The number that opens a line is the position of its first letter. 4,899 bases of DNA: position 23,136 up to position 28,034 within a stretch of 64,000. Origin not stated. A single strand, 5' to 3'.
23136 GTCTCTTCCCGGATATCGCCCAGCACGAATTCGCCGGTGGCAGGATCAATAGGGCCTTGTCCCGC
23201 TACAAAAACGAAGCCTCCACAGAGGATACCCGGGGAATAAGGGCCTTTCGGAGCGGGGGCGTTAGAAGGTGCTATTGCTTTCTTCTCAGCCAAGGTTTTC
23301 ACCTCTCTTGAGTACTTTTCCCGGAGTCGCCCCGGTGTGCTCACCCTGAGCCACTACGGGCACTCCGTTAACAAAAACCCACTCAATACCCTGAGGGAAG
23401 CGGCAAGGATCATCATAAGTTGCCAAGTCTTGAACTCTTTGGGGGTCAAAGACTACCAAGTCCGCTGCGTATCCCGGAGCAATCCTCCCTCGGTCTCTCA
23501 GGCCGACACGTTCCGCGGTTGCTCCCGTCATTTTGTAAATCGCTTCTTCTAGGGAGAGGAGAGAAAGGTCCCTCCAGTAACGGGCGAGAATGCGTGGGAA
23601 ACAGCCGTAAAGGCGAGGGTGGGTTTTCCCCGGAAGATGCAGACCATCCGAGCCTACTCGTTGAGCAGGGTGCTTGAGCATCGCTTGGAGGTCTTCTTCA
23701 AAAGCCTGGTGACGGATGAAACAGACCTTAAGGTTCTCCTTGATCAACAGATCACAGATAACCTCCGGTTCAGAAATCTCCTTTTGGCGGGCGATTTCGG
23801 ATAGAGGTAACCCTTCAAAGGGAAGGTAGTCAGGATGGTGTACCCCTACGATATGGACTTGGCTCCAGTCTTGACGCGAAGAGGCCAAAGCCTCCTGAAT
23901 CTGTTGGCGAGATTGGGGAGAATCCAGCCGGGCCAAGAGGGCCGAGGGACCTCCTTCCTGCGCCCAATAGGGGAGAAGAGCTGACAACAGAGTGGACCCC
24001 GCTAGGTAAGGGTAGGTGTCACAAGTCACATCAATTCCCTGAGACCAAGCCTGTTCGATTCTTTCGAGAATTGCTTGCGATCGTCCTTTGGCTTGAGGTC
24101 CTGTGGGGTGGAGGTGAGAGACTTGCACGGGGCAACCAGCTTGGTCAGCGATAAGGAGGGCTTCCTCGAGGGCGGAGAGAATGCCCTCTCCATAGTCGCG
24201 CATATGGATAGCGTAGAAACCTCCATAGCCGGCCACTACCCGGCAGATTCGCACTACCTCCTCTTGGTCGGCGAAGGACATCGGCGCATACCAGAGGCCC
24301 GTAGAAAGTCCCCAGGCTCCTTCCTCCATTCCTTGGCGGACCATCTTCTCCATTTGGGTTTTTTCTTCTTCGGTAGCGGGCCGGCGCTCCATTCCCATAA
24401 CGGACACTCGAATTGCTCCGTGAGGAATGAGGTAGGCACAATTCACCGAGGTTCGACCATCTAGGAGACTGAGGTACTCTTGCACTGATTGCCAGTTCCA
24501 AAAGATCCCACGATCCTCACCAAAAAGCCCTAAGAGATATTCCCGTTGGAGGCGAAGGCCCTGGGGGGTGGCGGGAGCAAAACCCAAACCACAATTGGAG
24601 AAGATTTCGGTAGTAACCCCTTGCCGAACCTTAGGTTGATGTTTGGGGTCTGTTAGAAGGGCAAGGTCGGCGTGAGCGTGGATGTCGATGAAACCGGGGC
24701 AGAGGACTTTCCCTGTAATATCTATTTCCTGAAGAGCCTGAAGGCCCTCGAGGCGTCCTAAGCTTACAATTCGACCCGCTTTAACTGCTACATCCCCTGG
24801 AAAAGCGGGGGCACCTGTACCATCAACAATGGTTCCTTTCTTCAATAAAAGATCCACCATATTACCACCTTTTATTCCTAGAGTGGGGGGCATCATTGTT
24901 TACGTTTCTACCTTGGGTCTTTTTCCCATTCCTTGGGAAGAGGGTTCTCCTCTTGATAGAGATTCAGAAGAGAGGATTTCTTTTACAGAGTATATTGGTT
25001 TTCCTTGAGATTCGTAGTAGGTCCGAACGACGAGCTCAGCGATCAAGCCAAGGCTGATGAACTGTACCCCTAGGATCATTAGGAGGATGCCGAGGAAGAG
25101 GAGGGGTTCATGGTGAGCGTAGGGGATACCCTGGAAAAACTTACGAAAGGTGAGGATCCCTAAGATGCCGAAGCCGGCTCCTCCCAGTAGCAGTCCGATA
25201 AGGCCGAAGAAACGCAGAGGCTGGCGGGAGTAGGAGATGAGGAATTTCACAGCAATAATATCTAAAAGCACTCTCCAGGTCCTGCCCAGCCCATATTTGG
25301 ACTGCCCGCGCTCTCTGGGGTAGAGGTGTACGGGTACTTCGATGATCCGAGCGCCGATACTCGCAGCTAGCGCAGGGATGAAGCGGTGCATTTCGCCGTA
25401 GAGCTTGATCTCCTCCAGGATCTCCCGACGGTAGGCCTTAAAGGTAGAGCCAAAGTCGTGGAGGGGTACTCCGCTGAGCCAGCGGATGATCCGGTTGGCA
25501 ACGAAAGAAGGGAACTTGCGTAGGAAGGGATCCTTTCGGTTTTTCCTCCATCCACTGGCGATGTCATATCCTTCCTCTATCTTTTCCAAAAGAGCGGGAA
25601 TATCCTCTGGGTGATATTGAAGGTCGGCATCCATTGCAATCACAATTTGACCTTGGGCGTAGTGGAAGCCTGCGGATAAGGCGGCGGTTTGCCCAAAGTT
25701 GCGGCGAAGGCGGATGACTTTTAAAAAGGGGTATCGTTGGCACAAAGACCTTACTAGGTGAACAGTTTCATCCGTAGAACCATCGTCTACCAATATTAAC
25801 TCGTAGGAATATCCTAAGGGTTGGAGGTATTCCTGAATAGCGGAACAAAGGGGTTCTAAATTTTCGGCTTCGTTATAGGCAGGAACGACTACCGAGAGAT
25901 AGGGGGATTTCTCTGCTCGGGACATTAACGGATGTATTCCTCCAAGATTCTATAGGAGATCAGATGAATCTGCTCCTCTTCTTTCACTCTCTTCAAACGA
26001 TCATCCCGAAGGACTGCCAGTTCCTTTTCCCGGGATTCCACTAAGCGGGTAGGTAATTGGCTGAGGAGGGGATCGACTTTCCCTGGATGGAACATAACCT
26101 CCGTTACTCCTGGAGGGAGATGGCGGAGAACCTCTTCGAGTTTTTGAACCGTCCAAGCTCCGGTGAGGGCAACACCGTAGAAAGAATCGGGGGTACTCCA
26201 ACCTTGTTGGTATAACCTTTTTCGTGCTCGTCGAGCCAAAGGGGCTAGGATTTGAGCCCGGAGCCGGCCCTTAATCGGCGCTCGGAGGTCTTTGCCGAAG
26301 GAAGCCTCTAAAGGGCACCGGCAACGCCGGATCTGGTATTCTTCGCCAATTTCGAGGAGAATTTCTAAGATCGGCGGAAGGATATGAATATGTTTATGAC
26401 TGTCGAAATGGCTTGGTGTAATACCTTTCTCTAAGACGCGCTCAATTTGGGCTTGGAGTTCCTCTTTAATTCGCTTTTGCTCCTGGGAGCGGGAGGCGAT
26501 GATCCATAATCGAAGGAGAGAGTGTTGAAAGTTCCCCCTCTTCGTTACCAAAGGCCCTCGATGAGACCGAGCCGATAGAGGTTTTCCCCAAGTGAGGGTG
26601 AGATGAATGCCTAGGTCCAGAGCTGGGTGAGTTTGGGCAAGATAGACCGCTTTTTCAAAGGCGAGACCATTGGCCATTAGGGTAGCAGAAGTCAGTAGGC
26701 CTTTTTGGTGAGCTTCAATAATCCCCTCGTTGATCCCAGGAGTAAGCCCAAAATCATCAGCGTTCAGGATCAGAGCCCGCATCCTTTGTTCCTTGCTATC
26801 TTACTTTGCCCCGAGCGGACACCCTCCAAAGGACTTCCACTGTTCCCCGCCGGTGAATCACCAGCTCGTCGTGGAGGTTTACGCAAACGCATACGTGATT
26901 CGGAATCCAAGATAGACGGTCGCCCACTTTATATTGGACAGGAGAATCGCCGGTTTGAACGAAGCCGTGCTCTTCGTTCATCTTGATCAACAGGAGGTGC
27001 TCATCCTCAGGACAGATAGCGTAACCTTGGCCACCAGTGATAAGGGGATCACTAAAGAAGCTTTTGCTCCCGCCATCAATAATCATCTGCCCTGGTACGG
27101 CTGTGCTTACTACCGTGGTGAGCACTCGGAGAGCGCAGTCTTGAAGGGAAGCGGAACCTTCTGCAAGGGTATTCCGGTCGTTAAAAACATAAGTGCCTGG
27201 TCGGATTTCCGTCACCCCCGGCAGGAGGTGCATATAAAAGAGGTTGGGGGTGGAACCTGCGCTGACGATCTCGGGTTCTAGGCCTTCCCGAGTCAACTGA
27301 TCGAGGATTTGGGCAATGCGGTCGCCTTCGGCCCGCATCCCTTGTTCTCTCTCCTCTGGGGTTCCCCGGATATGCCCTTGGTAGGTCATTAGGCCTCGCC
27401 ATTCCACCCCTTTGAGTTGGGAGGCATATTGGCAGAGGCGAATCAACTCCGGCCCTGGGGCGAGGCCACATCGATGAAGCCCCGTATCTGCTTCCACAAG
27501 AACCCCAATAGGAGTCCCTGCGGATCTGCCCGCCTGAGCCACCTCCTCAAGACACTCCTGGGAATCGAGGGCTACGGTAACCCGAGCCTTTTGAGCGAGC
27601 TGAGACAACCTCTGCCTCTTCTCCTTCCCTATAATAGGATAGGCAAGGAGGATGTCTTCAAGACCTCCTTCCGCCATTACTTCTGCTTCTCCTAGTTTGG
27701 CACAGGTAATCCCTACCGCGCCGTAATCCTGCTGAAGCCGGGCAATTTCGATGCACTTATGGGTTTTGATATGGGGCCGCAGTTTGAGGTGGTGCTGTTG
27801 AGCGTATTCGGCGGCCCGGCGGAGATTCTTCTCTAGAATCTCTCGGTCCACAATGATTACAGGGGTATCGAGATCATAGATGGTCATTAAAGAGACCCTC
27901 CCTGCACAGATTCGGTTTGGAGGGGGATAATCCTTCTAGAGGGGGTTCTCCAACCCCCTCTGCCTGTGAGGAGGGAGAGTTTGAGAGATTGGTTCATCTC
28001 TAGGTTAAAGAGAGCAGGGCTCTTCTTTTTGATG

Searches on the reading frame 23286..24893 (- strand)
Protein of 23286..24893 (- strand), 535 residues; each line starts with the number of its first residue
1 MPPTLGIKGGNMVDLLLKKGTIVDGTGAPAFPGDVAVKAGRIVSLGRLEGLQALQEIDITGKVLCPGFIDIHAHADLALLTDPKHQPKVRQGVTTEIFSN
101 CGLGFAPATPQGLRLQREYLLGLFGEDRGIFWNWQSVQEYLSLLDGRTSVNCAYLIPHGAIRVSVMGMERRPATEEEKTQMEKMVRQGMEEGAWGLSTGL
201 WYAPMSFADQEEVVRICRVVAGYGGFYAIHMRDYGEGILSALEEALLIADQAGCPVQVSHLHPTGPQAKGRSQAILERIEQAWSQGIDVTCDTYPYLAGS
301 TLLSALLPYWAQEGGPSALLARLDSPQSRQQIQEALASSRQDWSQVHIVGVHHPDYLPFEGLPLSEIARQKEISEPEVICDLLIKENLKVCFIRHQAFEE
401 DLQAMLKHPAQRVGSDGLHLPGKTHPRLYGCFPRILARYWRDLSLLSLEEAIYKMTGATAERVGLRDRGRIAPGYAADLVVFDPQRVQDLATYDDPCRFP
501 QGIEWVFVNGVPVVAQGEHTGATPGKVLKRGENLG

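Call 92: search_protein_families(library=pfam, proteins=[window:23286-24893:-], max_evalue=0.00001)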
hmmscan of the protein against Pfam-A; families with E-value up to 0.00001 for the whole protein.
window:23286-24893:- (535 aa): 2 families
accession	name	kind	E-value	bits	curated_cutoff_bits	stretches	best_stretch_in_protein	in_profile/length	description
PF07969.17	Amidohydro_3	-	5.3e-39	135.4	29.7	1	55-514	1-472/472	Amidohydrolase family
PF01979.26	Amidohydro_1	-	5.7e-09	36.1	25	0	445-488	280-321/345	Amidohydrolase family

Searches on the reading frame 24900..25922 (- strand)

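Call 92: search_protein_families(library=pfam, proteins=[window:24900-25922:-], max_evalue=0.00001)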
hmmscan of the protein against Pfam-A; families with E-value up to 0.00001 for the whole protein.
window:24900-25922:- (340 aa): 3 families
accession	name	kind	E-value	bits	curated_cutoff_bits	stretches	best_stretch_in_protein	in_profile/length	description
PF00535.33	Glycos_transf_2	-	5.4e-38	131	23.3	1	10-172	1-167/168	Glycosyl transferase family 2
PF10111.15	Glyco_tranf_2_2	-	6.8e-08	32.8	27.3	1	10-112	1-103/276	Glycosyltransferase like family 2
PF13641.12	Glyco_tranf_2_3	-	2.2e-06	28.3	27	1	8-123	2-120/230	Glycosyltransferase like family 2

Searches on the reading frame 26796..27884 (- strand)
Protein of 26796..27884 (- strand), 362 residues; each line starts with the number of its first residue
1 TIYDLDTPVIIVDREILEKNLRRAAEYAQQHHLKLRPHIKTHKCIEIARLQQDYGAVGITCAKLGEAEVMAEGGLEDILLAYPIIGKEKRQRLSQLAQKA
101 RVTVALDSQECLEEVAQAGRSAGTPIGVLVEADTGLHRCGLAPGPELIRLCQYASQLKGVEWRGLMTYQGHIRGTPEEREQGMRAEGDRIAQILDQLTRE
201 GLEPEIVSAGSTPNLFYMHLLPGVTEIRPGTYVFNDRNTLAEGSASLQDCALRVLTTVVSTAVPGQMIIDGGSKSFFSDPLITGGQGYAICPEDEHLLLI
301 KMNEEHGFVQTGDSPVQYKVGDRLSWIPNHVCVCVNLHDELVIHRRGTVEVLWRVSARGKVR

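Call 92: search_protein_families(library=pfam, proteins=[window:26796-27884:-], max_evalue=0.00001)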
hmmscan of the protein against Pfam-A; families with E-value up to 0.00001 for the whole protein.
window:26796-27884:- (362 aa): 2 families
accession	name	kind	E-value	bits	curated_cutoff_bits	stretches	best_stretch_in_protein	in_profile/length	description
PF01168.26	Ala_racemase_N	-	5.5e-33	115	24.1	1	12-235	1-217/220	Alanine racemase, N-terminal domain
PF14031.13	D-ser_dehydrat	-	3.6e-21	76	22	1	251-343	1-96/97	Putative serine dehydratase domain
